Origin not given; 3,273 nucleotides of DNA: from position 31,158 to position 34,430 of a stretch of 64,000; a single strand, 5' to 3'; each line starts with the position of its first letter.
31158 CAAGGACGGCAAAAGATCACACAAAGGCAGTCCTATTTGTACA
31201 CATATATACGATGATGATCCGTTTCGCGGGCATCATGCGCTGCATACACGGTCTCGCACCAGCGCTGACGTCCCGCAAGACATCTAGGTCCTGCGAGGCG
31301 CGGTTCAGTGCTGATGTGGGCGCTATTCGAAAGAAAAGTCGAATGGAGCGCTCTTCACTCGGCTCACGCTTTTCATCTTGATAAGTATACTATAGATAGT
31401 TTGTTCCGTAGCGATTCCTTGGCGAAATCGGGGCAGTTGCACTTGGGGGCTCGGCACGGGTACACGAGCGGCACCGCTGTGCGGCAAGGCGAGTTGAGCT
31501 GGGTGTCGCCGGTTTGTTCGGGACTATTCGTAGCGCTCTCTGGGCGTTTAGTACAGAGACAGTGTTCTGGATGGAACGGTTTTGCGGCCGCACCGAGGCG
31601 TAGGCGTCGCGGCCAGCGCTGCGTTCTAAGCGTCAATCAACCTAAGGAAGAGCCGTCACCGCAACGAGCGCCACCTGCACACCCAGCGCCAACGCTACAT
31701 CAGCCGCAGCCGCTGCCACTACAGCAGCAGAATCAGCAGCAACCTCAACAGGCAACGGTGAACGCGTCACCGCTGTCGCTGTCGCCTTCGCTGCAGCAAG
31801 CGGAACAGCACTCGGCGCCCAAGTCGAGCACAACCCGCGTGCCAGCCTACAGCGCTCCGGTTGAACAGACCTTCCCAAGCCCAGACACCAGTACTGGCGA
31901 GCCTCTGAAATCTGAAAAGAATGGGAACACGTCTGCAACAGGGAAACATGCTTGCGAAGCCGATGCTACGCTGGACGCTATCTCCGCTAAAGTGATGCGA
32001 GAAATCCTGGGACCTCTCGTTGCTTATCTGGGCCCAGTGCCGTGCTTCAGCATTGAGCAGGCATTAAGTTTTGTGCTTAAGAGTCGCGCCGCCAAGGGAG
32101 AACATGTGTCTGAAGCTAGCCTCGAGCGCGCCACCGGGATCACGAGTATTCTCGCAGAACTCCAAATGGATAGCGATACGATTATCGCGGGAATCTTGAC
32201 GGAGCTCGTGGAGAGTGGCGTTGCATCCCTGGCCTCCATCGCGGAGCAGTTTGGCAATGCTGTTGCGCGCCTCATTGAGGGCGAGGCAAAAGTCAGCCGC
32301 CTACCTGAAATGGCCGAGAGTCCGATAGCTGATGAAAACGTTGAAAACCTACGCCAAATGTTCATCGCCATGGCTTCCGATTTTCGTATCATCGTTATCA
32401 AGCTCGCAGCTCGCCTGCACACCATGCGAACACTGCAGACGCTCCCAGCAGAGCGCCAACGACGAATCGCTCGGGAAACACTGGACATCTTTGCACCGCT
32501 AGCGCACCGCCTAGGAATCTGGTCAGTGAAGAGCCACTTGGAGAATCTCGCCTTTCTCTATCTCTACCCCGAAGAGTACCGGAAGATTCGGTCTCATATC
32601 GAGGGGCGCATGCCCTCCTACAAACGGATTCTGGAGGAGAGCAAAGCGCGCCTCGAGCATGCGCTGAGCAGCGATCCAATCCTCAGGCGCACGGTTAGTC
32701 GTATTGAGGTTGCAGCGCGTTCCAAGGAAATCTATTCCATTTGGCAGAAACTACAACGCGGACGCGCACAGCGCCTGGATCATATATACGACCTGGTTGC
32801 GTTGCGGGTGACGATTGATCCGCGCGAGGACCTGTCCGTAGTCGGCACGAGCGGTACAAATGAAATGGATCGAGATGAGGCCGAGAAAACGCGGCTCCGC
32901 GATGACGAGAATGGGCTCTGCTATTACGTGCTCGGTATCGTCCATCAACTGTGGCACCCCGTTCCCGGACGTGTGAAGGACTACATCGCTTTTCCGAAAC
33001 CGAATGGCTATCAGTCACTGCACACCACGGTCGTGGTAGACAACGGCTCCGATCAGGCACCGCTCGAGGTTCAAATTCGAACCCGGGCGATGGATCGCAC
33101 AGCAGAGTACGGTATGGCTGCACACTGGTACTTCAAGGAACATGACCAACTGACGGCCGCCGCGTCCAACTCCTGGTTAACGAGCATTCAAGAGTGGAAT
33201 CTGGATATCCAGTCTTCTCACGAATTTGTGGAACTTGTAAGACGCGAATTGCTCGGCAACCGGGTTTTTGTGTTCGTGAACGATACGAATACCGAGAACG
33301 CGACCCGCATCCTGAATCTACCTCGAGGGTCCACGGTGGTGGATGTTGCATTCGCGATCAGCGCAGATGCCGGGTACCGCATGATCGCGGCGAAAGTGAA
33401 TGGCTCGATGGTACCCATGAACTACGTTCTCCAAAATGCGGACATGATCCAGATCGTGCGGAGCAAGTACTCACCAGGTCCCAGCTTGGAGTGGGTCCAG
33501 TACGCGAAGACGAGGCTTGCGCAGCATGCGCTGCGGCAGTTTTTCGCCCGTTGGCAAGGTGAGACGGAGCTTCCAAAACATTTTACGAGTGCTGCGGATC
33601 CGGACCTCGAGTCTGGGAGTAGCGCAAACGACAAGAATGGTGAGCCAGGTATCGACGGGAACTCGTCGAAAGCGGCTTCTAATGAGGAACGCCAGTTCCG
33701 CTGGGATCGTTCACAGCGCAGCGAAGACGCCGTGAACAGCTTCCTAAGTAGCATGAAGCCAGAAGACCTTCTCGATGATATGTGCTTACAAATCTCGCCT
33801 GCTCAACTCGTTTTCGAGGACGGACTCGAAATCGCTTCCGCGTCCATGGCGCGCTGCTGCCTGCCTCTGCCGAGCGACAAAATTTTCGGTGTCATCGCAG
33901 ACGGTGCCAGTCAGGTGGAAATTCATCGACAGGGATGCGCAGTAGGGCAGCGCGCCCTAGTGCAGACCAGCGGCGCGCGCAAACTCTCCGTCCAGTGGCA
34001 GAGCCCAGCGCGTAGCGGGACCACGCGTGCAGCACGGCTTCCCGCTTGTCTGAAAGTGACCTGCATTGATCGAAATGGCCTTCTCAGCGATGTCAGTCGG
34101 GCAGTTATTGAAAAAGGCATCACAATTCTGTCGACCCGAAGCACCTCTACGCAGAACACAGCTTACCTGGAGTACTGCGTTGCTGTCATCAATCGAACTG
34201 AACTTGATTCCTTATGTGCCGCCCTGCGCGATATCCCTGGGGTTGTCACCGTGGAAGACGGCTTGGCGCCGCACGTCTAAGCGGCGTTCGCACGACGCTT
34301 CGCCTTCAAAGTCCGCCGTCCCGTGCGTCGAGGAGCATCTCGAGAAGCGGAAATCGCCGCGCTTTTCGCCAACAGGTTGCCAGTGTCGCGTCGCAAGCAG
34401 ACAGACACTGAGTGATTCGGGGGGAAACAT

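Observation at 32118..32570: RelA/SpoT homolog with a pseudo-hydrolase domain (HD replaced by TE) and intact synthetase: a RelA-like alarmone synthetase in a eukaryote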

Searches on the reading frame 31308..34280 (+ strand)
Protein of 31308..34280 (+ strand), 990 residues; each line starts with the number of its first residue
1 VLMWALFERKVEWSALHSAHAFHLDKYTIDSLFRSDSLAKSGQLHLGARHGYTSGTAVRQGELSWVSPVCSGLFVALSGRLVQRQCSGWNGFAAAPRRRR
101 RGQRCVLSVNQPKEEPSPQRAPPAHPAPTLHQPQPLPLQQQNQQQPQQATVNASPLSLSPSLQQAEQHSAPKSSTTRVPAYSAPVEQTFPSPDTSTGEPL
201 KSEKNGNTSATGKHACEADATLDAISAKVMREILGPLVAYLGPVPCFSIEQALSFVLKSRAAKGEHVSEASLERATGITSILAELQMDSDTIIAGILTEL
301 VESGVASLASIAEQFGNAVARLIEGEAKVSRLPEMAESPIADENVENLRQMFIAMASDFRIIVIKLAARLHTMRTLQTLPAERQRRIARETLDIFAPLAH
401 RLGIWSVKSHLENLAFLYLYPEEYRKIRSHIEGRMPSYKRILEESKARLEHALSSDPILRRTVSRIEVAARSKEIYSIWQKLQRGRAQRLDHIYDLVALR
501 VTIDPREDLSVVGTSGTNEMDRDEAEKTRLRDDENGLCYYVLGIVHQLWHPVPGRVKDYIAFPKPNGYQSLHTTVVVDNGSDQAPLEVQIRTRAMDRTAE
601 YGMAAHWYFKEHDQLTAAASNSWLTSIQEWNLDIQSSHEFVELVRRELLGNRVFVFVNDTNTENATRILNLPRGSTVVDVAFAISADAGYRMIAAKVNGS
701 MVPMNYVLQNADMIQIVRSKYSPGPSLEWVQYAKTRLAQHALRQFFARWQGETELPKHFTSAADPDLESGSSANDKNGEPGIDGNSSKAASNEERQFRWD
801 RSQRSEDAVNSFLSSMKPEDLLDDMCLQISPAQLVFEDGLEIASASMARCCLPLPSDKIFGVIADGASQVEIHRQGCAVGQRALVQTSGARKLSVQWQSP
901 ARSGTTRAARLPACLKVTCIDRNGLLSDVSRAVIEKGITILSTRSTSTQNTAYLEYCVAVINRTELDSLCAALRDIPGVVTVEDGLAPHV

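Call 3: search_protein_families(library=pfam, proteins=[window:31308-34280:+], max_evalue=0.01)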
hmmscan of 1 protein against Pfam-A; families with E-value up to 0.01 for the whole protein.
window:31308-34280:+ (990 aa): 5 families
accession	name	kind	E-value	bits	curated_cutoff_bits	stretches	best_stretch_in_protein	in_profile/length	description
PF13328.12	HD_4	-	3.9e-44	150.6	27.2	1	252-405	1-156/156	HD domain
PF04607.23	RelA_SpoT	-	1.7e-33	115.7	27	1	471-613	2-112/113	Region found in RelA / SpoT proteins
PF02824.27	TGS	-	1.1e-13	51.4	22.2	1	668-717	10-59/60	TGS domain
PF13291.12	ACT_4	-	1.1e-11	45.6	27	1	911-983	5-79/80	ACT domain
PF01842.31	ACT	-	0.00019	21.6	27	1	915-977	3-65/66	ACT domain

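Call 4: search_protein_families(library=ncbifam, proteins=[window:31308-34280:+], max_evalue=0.01)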
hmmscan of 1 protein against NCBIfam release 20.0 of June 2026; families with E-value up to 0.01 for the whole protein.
window:31308-34280:+ (990 aa): 4 families
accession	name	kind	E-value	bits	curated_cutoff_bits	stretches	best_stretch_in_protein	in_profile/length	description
TIGR00691.1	spoT_relA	subfamily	6.4e-150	500.7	499.2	2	534-982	244-685/687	RelA/SpoT family protein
NF008303.0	PRK11092.1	equivalog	1.6e-106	357.2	947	3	269-505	43-269/702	bifunctional GTP diphosphokinase/guanosine-3',5'-bis pyrophosphate 3'-pyrophosphohydrolase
NF008124.0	PRK10872.1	equivalog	9.8e-98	328.5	728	3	538-732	289-478/744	GTP diphosphokinase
NF053588.1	GTPPhKinYjbM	equivalog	0.00018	21.3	320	0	557-599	103-149/201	GTP diphosphokinase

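Call 5: search_solved_structures(query=window:31308-34280:+, show_alignments=3)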
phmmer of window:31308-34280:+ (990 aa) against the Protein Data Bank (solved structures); distinct sequences matched with E-value up to 0.001: 20.
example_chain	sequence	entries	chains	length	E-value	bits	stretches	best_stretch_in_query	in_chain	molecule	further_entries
8fr8_I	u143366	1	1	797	1e-99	338.1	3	530-755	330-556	GTP pyrophosphokinase RelA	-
6yxa_A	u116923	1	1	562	1.3e-95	324.5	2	538-756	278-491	GTP pyrophosphokinase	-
6s2v_A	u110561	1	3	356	7.1e-87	295.6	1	234-597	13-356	(P)ppGpp synthetase I, SpoT/RelA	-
6s2t_A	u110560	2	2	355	7.2e-87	295.6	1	234-597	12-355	(P)ppGpp synthetase I, SpoT/RelA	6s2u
7ohg_A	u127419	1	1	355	7.2e-87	295.5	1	234-597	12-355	Guanosine-3',5'-bis(Diphosphate) 3'-pyrophosphohydrolase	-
5iqr_8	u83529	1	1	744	9.4e-84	285.2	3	538-731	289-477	GTP pyrophosphokinase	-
5kps_A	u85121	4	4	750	9.8e-84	285.2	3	538-731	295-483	GTP pyrophosphokinase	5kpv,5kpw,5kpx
5l3p_z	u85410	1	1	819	4e-79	269.9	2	538-731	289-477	GTP pyrophosphokinase,GTP pyrophosphokinase,GTP pyrophosphokinase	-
7oiw_A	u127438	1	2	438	3.6e-73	250.2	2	277-505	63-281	GTP pyrophosphokinase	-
8acu_A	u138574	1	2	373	1.2e-68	235.2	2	264-507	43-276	GTP pyrophosphokinase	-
5xnx_A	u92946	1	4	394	1.9e-68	234.6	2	243-505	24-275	Bifunctional (p)ppGpp synthase/hydrolase RelA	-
1vj7_A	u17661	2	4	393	6.2e-63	216.3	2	233-509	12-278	Bifunctional RELA/SPOT | Bifunctional (p)ppGpp synthase/hydrolase RelA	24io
9s6k_B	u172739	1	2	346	2.3e-45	158.2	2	278-506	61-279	GTP pyrophosphokinase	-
7qpr_A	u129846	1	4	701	7.4e-31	110.2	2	276-467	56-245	ACT domain protein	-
6htq_x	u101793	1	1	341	5.7e-27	97.3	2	668-756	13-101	GTP pyrophosphokinase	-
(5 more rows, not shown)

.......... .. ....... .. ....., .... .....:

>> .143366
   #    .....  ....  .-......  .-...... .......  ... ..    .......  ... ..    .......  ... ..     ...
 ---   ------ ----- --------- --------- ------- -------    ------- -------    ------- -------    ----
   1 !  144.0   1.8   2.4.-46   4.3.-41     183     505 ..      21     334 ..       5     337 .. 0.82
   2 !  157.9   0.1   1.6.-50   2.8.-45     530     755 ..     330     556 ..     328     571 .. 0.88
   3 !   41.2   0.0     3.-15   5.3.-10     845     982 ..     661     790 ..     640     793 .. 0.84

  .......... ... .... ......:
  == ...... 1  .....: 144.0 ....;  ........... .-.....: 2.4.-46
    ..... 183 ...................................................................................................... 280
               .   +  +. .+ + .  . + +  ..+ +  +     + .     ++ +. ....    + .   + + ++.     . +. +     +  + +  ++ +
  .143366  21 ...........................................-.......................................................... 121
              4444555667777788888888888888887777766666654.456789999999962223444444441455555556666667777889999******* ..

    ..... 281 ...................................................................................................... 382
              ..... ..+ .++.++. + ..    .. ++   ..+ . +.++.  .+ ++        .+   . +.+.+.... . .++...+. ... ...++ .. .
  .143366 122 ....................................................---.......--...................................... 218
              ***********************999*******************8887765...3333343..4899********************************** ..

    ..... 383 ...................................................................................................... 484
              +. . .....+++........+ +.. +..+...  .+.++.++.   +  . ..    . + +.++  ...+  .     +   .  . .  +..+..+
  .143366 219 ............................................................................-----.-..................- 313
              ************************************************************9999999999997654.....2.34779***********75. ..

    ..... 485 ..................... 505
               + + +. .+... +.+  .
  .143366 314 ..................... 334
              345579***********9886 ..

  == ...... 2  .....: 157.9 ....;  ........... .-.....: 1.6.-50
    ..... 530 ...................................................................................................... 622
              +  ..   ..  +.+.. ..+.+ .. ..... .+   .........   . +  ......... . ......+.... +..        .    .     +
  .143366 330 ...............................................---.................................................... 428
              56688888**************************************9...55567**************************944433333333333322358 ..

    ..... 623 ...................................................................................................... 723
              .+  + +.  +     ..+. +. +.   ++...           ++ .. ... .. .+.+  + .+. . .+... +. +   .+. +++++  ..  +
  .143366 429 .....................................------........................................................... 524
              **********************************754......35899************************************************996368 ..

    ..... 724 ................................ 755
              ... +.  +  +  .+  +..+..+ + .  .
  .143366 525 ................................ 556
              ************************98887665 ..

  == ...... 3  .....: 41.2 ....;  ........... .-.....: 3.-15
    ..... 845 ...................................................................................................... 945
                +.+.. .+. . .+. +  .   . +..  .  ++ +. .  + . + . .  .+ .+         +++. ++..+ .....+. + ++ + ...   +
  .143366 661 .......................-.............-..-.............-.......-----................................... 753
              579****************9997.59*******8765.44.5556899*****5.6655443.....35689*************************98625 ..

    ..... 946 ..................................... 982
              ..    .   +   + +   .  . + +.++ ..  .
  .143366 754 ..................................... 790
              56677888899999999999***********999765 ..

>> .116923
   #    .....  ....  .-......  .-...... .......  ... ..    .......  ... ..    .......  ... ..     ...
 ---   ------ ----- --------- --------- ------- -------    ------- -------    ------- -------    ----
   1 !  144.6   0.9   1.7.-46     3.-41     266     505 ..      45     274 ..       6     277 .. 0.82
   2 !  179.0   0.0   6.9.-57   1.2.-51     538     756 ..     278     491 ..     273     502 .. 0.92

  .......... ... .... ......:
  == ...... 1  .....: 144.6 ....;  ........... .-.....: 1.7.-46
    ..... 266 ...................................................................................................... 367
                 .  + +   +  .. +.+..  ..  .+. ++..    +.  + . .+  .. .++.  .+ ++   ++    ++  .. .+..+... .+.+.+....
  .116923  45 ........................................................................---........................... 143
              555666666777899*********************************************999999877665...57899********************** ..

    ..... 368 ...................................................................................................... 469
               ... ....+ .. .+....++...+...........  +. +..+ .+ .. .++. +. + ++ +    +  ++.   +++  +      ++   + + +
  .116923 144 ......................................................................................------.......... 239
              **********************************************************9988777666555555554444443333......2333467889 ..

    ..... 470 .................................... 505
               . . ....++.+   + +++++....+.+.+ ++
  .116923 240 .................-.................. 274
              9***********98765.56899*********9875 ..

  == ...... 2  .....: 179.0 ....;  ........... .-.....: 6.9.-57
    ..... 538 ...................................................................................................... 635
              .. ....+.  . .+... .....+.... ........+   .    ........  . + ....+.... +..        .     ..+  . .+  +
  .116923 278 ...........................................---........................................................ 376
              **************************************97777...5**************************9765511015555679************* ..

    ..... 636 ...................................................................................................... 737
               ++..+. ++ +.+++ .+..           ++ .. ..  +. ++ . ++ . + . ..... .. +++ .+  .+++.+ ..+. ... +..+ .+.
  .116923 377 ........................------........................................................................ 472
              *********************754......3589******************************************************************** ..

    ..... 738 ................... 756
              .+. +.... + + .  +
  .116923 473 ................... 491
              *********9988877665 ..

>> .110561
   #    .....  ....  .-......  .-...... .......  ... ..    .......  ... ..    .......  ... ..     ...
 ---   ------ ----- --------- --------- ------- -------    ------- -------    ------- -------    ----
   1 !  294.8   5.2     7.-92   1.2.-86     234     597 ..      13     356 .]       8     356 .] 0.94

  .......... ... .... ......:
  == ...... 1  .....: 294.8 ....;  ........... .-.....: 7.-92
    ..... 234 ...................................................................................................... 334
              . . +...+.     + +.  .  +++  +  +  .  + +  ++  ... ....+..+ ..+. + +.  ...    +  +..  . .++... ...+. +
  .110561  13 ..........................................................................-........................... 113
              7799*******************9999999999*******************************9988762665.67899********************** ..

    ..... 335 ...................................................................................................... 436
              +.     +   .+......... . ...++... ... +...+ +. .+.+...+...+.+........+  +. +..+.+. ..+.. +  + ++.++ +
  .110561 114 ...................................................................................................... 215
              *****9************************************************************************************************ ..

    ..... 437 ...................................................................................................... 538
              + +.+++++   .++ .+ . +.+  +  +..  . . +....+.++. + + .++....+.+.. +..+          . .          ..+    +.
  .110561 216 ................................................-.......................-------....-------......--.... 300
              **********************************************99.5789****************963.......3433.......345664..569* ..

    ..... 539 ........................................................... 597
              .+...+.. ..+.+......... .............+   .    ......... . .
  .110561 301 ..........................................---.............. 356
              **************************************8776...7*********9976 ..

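Call 8: list_cluster_members(proteins=[window:31314-34280:+, window:35388-36281:-, window:28299-29840:+])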
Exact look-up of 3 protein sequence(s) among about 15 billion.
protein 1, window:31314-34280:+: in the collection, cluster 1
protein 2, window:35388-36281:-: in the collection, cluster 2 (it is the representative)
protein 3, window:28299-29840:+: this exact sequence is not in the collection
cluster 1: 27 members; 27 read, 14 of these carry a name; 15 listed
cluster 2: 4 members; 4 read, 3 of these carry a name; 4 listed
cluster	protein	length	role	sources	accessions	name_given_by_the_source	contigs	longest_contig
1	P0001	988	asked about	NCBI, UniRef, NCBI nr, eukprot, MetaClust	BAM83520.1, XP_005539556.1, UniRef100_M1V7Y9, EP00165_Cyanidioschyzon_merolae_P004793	ppGpp synthetase/hydrolase Rel [Cyanidioschyzon merolae strain 10D] | PpGpp synthetase/hydrolase Rel n=1 Tax=Cyanidioschyzon merolae (strain NIES-3377 / 10D) ... | XP_005539556.1 ppGpp synthetase/hydrolase Rel [Cyanidioschyzon merolae strain 10D]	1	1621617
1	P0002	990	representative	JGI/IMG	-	-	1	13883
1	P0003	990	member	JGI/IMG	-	guanosine-3',5'-bis(diphosphate) 3'-pyrophosphohydrolase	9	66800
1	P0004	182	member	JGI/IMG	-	guanosine-3',5'-bis(diphosphate) 3'-pyrophosphohydrolase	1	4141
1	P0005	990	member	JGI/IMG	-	guanosine-3',5'-bis(diphosphate) 3'-pyrophosphohydrolase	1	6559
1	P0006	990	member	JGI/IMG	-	guanosine-3',5'-bis(diphosphate) 3'-pyrophosphohydrolase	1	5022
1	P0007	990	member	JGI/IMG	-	guanosine-3',5'-bis(diphosphate) 3'-pyrophosphohydrolase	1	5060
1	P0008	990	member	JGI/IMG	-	guanosine-3',5'-bis(diphosphate) 3'-pyrophosphohydrolase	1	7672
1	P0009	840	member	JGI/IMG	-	guanosine-3',5'-bis(diphosphate) 3'-pyrophosphohydrolase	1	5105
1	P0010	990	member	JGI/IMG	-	guanosine-3',5'-bis(diphosphate) 3'-pyrophosphohydrolase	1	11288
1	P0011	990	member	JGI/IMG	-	guanosine-3',5'-bis(diphosphate) 3'-pyrophosphohydrolase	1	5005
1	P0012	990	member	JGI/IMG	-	guanosine-3',5'-bis(diphosphate) 3'-pyrophosphohydrolase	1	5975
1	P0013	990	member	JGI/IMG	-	guanosine-3',5'-bis(diphosphate) 3'-pyrophosphohydrolase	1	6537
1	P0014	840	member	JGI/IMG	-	guanosine-3',5'-bis(diphosphate) 3'-pyrophosphohydrolase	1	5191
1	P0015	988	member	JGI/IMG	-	guanosine-3',5'-bis(diphosphate) 3'-pyrophosphohydrolase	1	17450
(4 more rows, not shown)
